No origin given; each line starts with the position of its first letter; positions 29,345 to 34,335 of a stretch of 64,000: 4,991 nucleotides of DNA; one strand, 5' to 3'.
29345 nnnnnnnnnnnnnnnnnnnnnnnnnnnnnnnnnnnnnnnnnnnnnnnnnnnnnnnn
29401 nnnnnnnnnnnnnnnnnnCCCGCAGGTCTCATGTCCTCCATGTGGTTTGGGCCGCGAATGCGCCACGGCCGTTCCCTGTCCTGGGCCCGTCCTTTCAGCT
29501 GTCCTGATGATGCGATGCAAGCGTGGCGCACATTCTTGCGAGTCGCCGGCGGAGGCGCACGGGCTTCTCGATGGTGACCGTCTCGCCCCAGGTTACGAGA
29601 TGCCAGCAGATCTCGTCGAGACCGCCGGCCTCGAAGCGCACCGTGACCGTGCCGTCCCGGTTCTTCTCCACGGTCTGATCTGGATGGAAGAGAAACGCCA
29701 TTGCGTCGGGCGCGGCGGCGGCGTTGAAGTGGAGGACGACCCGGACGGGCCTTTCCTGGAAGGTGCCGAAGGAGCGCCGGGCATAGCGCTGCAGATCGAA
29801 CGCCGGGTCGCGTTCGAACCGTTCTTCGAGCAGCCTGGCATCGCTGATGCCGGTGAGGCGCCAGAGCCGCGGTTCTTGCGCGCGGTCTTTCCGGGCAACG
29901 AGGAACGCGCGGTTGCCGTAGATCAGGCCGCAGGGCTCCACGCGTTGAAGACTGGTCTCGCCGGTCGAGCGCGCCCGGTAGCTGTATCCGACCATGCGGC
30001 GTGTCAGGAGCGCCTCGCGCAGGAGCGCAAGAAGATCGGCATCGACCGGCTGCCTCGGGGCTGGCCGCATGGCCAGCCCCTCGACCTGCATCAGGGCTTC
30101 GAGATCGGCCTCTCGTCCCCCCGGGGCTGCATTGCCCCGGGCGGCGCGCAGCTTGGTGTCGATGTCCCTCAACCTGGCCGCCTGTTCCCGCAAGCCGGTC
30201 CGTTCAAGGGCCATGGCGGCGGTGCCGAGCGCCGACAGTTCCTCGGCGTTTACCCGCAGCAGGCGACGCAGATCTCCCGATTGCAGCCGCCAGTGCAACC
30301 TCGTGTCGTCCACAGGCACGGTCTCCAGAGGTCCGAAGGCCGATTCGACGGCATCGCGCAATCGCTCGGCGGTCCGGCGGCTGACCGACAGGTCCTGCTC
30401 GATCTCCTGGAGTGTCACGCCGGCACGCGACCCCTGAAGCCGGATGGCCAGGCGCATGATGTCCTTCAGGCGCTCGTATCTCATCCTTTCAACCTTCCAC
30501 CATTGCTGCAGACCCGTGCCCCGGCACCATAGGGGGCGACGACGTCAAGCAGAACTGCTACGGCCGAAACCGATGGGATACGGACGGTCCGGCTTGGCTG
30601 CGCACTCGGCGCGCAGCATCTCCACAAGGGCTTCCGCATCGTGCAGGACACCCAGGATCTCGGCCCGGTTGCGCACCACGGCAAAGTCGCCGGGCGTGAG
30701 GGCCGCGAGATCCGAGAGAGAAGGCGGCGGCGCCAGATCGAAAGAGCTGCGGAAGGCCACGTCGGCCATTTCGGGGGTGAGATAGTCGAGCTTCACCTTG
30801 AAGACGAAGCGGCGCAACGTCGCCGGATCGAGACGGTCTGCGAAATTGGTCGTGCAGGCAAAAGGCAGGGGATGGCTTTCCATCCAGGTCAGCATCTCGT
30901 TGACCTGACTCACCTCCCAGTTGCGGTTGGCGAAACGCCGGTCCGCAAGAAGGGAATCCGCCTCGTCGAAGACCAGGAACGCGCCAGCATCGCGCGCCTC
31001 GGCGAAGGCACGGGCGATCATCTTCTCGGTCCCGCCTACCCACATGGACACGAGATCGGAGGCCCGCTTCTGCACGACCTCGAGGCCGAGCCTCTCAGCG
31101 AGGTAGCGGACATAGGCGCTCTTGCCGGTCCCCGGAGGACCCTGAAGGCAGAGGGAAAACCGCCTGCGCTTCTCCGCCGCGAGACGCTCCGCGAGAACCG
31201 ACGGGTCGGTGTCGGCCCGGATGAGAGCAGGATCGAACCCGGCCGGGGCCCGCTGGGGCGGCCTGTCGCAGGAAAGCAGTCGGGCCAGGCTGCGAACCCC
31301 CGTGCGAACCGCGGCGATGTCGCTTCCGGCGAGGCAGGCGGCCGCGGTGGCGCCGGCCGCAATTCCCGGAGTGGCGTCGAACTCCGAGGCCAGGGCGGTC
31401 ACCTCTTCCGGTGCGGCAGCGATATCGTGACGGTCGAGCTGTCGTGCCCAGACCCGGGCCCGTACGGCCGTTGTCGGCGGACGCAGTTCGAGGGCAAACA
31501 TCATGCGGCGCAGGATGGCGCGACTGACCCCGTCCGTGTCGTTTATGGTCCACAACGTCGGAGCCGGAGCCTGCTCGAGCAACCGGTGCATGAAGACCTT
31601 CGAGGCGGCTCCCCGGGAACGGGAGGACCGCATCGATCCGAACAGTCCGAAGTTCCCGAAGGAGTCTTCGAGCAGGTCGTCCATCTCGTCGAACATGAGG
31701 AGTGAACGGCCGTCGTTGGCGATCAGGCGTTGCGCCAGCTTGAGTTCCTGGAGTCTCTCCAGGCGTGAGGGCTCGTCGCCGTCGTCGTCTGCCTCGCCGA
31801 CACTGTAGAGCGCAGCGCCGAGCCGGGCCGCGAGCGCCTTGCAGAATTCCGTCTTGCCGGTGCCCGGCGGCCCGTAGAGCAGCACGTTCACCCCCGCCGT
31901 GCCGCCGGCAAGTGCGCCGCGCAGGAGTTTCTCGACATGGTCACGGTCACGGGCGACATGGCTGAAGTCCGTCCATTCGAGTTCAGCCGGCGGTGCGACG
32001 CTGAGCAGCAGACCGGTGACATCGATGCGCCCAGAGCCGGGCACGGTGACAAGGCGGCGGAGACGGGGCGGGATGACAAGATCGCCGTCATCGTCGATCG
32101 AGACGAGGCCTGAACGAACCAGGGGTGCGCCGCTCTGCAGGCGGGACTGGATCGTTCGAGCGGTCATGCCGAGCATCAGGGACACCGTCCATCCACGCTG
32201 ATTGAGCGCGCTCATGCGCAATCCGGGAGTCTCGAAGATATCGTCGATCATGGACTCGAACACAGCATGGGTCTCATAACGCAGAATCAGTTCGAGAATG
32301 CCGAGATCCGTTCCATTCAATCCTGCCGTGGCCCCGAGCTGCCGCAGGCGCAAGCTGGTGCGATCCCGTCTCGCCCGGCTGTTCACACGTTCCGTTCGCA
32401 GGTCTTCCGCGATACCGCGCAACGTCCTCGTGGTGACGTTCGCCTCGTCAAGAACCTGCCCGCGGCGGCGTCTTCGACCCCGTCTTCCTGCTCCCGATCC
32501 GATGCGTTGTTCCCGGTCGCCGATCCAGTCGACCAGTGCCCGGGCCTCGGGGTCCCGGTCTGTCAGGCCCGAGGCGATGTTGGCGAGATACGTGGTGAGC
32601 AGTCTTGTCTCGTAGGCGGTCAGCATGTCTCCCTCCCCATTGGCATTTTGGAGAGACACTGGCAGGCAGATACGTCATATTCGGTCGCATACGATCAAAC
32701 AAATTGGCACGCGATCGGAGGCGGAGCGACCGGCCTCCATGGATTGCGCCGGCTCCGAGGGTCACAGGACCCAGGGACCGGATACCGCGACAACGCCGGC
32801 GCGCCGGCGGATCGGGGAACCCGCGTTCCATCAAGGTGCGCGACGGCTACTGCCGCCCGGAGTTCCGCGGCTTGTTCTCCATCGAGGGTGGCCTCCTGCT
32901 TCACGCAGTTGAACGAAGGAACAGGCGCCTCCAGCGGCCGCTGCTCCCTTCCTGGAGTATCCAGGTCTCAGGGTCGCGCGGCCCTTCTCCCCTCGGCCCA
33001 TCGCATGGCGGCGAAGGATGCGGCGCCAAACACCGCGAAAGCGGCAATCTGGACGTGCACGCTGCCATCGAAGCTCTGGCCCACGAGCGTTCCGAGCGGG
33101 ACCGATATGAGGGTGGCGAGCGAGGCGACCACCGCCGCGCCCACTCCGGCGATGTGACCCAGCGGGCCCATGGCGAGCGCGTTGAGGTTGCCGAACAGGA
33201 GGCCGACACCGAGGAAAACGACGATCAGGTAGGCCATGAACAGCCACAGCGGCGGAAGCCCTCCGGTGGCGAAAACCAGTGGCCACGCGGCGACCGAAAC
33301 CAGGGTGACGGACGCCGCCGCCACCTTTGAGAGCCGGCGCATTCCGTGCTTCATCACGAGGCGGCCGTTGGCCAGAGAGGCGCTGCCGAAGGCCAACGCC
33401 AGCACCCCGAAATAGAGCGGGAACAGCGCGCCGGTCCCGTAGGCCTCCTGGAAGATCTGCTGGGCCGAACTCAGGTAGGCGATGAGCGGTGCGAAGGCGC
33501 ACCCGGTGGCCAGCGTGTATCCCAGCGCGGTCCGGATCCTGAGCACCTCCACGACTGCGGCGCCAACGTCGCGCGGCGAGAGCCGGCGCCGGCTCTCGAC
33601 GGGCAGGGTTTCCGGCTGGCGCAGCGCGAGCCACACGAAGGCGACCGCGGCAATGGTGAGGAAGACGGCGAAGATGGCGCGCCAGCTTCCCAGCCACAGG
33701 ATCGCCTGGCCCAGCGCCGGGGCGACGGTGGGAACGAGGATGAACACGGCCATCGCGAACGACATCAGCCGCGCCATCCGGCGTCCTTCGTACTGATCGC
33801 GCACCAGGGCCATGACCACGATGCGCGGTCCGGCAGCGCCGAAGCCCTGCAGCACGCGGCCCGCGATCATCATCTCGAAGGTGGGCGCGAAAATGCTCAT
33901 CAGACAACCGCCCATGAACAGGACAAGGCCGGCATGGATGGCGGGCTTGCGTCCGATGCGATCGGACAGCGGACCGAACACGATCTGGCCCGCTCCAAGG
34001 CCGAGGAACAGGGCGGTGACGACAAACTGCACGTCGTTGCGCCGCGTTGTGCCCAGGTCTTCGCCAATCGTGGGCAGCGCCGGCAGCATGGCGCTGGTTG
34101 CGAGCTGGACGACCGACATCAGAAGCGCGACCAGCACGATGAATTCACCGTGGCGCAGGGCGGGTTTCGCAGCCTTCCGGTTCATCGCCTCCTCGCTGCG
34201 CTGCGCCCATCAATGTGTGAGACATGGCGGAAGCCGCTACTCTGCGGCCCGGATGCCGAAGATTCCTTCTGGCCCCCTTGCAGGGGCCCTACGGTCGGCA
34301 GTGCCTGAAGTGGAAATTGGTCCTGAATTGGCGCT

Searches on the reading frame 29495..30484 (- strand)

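Call 4: search_protein_families(library=pfam, proteins=[window:29495-30484:-])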
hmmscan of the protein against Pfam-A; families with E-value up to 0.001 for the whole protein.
window:29495-30484:- (329 aa): 2 families
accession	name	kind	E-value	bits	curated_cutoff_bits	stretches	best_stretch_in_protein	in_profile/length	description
PF25583.1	WCX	-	3.2e-13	50.2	23.9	1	246-322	2-75/76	WCX domain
PF13280.12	WYL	-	5.3e-11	42.8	21.8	1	151-217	2-69/70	WYL domain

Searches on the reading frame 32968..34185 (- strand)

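Call 86: search_protein_families(library=pfam, proteins=[window:32968-34185:-], max_evalue=0.000001)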
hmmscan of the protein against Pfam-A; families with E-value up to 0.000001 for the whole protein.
window:32968-34185:- (405 aa): 3 families
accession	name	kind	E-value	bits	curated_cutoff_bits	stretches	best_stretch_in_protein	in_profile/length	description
PF07690.21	MFS_1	-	7.2e-42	144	33.4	1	20-359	2-341/347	Major Facilitator Superfamily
PF00083.30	Sugar_tr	-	1.2e-10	41.4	22.3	1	52-119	48-118/452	Sugar (and other) transporter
PF06609.19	TRI12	-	2.6e-10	39.8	23.2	1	30-186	60-213/599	Fungal trichothecene efflux pump (TRI12)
